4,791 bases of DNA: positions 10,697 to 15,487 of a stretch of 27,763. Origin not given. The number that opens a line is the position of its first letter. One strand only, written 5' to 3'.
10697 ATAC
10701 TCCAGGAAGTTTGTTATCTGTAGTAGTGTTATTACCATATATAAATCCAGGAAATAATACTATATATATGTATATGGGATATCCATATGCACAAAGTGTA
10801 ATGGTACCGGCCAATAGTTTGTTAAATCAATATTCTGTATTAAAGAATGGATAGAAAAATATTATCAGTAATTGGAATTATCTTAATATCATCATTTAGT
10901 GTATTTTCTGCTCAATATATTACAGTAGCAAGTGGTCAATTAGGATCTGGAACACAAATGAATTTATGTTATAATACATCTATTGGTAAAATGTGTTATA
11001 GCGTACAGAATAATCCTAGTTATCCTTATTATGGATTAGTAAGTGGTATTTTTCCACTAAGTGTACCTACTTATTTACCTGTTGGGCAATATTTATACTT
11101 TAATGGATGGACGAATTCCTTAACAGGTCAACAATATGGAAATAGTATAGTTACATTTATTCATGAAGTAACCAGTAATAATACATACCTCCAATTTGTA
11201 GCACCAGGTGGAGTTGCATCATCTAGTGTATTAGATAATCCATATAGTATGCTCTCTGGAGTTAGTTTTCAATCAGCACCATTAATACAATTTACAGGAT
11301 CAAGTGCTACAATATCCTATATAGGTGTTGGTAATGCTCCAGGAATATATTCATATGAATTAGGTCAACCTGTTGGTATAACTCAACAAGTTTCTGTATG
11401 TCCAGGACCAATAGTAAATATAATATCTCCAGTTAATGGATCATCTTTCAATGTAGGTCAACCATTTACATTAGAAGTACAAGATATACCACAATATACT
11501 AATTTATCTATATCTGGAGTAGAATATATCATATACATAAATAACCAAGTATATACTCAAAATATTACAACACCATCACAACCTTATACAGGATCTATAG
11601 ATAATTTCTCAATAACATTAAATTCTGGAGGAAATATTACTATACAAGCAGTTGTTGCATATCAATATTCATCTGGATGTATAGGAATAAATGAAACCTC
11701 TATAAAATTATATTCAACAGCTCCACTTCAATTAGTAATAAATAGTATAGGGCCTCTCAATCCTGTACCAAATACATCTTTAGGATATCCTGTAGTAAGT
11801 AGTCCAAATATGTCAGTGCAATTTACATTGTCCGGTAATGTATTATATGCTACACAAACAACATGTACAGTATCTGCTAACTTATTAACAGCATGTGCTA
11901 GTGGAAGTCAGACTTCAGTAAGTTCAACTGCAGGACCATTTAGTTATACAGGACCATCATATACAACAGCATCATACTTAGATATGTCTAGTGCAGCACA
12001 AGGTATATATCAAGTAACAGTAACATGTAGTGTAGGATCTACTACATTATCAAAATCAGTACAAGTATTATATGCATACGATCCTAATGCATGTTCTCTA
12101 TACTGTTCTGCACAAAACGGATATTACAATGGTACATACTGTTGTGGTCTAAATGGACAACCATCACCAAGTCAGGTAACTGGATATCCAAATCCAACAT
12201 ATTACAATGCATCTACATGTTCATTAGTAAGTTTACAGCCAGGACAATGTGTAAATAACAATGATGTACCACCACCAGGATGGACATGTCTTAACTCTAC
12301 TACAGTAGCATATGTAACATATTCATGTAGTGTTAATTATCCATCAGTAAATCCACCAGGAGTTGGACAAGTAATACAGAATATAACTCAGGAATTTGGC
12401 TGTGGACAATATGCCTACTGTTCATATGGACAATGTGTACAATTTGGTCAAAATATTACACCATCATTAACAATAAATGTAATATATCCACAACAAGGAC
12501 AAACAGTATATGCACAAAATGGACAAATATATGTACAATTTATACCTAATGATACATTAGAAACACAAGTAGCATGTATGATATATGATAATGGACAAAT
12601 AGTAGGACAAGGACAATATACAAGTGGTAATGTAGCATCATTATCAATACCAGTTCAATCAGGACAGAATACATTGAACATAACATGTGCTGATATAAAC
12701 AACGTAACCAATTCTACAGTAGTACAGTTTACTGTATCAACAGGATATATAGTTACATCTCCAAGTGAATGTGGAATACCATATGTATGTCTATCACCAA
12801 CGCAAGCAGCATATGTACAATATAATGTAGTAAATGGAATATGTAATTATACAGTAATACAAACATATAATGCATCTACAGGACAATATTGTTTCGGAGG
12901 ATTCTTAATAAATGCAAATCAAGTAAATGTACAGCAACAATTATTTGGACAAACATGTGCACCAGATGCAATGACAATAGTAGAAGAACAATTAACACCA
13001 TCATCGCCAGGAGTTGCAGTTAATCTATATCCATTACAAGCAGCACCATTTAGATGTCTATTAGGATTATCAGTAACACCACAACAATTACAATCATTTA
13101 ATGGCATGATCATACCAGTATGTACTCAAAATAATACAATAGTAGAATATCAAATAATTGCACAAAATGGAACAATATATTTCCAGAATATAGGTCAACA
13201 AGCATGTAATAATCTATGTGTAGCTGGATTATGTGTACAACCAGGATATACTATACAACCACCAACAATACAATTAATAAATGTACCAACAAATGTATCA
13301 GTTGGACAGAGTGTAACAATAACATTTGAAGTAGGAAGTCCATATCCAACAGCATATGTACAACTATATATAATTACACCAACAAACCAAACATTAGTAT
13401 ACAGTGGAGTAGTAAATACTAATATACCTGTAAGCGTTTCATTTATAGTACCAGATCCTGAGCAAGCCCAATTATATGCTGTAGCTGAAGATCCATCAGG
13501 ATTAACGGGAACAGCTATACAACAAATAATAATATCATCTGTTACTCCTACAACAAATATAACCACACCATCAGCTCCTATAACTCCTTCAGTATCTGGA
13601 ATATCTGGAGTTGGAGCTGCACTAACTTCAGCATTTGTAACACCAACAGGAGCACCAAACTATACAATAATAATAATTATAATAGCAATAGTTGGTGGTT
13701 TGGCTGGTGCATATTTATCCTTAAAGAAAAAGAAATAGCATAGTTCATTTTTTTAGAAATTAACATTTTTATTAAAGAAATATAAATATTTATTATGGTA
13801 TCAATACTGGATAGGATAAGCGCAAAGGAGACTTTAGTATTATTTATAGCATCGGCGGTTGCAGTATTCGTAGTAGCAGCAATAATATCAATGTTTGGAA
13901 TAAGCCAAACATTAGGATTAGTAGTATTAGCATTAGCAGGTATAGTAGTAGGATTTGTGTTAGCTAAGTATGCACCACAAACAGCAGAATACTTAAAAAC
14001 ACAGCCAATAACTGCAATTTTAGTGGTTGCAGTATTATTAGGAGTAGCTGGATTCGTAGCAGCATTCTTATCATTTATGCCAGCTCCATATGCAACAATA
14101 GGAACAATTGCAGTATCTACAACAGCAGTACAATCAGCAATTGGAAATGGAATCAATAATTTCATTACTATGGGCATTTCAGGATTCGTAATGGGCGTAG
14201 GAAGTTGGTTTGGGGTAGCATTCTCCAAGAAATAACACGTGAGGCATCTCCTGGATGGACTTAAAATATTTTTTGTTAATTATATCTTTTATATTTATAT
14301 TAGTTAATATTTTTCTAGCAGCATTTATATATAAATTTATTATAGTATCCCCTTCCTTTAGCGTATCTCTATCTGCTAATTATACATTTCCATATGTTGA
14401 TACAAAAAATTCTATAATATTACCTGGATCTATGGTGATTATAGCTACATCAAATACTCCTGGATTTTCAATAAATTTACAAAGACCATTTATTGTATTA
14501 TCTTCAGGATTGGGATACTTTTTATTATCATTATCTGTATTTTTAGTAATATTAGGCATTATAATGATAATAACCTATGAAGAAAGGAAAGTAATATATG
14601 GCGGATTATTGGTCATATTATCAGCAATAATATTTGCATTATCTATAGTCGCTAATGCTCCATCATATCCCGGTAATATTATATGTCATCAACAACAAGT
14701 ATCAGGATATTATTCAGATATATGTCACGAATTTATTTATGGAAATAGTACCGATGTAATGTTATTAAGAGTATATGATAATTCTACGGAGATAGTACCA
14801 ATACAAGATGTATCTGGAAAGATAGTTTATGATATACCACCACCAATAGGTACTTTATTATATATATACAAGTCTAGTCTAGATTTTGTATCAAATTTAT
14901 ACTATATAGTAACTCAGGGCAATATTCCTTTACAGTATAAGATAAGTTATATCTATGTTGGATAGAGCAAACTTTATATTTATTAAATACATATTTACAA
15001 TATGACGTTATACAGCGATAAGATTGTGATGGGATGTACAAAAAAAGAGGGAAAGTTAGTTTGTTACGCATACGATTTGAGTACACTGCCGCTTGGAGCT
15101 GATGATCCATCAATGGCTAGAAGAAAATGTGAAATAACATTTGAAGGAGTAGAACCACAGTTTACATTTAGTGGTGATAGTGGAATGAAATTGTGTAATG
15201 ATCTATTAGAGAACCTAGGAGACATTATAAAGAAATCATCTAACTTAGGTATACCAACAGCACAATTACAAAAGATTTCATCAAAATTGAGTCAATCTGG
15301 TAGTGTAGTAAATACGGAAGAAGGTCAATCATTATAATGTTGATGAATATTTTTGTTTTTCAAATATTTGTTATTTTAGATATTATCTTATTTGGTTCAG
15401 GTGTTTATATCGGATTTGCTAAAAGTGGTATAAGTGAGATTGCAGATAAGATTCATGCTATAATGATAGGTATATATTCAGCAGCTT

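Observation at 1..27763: Virus-like element dominated by a hyper-glycosylated secretome, with no recognisable capsid, packaging or integration genes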

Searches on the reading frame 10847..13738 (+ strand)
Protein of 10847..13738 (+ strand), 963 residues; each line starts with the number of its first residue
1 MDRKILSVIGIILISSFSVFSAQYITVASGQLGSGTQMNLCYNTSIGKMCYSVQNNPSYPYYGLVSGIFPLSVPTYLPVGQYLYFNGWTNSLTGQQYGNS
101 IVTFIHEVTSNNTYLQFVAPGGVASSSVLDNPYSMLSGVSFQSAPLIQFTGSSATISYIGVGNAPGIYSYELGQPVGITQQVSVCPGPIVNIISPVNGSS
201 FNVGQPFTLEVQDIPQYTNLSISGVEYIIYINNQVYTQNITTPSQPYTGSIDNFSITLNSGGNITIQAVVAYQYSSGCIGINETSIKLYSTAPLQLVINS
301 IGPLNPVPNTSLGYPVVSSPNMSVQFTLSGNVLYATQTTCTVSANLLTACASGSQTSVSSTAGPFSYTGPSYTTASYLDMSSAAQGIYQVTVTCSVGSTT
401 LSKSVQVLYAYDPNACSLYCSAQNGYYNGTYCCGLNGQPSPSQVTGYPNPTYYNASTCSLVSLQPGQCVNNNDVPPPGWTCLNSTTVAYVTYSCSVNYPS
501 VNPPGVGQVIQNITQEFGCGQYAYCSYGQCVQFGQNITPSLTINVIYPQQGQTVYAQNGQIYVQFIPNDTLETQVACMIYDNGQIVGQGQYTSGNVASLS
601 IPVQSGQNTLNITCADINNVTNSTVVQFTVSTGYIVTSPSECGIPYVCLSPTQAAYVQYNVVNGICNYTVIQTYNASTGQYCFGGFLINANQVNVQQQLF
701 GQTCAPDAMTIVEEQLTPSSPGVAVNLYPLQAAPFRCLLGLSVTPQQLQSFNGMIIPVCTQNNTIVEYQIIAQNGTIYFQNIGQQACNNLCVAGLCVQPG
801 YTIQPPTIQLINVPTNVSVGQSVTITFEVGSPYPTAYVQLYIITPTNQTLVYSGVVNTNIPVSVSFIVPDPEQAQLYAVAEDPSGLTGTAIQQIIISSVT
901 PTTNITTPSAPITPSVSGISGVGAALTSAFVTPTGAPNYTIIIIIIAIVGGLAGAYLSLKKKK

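Call 5: search_protein_families(library=pfam, max_evalue=0.01, proteins=[window:10847-13738:+])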
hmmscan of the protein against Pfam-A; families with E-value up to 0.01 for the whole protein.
window:10847-13738:+ (963 aa): 0 families

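Call 38: search_protein_families(library=phrogs, max_evalue=0.05, proteins=[window:10847-13738:+])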
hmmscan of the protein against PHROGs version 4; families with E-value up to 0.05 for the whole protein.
window:10847-13738:+ (963 aa): 0 families

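Call 103: find_homologous_proteins(query=window:10847-13738:+, max_evalue=0.001)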
Query window:10847-13738:+ (963 aa): 6 proteins with E <= 0.001 among 8000 candidates.
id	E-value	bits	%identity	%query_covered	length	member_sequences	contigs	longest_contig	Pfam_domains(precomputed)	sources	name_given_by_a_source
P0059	0.0e+0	2099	100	100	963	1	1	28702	-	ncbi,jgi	ncbi:MAG: hypothetical protein ACP5GJ_03820 [Nanopusillaceae archaeon]|jgi:hypothetical protein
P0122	0.0e+0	1812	85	100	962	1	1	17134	-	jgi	jgi:hypothetical protein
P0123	0.0e+0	1766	85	100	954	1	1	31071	-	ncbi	-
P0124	0.0e+0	1289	61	100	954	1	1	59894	-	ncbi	ncbi:MAG: hypothetical protein ACP5GJ_02630 [Nanopusillaceae archaeon]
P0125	6.4e-171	589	45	77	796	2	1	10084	-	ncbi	ncbi:MAG: hypothetical protein ACP5GJ_04370, partial [Nanopusillaceae archaeon]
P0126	1.7e-166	574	40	100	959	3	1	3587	-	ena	-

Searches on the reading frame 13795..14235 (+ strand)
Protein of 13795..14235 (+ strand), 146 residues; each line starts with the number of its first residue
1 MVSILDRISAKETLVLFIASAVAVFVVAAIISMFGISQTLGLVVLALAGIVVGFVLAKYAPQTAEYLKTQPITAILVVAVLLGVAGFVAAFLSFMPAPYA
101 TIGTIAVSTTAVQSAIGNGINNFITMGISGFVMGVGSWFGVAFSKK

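Call 5: search_protein_families(library=pfam, max_evalue=0.01, proteins=[window:13795-14235:+])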
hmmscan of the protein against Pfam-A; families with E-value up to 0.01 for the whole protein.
window:13795-14235:+ (146 aa): 0 families

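Call 37: search_protein_families(library=phrogs, max_evalue=0.05, proteins=[window:13795-14235:+])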
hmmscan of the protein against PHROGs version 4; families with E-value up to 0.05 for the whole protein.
window:13795-14235:+ (146 aa): 1 family
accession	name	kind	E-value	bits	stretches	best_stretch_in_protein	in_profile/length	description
phrog_32624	-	unknown function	0.0098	16.5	1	13-92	35-109/306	-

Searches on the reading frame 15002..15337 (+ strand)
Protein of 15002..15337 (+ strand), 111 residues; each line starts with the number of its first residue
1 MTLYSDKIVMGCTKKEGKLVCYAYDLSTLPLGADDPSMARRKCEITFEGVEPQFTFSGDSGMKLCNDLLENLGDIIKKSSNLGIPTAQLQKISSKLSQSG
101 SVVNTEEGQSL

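Call 6: search_protein_families(library=pfam, max_evalue=0.01, proteins=[window:15002-15337:+])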
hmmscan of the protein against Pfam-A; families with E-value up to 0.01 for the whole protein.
window:15002-15337:+ (111 aa): 0 families

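Call 20: search_protein_families(library=phrogs, max_evalue=0.01, proteins=[window:15002-15337:+])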
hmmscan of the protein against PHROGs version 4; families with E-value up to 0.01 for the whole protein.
window:15002-15337:+ (111 aa): 0 families

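Call 114: search_protein_families(library=padloc, max_evalue=0.001, proteins=[window:15002-15337:+])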
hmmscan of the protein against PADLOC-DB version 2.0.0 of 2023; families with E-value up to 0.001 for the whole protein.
window:15002-15337:+ (111 aa): 0 families
